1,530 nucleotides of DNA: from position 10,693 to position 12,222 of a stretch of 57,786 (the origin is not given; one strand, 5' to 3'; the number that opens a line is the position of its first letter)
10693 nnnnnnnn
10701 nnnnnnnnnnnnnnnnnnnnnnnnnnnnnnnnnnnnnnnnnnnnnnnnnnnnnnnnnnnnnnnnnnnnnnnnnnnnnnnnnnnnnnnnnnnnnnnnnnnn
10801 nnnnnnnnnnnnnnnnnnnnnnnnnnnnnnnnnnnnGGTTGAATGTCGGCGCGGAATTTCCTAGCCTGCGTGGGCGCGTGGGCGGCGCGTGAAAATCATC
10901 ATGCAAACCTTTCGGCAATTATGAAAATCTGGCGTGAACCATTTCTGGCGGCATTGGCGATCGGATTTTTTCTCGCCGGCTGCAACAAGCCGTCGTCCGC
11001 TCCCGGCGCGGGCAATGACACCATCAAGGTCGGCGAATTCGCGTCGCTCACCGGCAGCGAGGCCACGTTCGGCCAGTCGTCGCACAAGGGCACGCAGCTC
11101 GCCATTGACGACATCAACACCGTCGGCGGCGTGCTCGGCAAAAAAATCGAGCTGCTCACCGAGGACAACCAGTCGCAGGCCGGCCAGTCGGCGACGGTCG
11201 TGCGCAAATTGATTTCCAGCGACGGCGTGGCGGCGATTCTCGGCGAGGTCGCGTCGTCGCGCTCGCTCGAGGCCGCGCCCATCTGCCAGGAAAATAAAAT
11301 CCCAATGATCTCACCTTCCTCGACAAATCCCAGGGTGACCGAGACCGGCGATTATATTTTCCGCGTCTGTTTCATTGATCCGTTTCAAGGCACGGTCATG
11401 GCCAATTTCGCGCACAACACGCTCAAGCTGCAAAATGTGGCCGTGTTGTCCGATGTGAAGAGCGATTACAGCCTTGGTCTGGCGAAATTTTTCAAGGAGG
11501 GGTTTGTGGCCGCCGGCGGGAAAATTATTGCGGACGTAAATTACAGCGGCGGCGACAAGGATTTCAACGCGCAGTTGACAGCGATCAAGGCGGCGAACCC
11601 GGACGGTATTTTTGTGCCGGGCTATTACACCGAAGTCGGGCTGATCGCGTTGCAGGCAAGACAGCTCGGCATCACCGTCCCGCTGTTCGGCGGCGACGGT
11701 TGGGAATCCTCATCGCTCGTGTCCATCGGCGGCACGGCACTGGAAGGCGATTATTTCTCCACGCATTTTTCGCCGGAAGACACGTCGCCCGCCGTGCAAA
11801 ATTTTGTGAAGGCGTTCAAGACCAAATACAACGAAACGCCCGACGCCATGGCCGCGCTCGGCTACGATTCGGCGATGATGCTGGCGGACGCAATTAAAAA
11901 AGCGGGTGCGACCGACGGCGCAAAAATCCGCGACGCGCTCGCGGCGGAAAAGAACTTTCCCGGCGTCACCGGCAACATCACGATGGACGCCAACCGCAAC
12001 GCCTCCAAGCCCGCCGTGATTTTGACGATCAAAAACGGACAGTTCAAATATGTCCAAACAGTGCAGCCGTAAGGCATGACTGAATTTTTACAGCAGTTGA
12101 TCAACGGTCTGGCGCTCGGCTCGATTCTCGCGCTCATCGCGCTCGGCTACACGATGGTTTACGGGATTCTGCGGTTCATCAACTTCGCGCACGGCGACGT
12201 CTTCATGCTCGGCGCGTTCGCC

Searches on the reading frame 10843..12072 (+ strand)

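Call 46: search_protein_families(library=pfam, proteins=[window:10843-12072:+], max_evalue=0.00001)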
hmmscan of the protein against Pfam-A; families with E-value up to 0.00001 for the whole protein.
window:10843-12072:+ (409 aa): 3 families
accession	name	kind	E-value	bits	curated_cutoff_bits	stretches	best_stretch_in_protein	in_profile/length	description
PF13458.12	Peripla_BP_6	-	1.7e-68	232.2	31.7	1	60-399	1-342/343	Periplasmic binding protein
PF01094.35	ANF_receptor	-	6.6e-30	104.8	25.4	1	84-391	6-344/353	Receptor family ligand binding region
PF13433.12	Peripla_BP_5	-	4.5e-29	102.1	27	1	61-406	1-347/363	Periplasmic binding protein domain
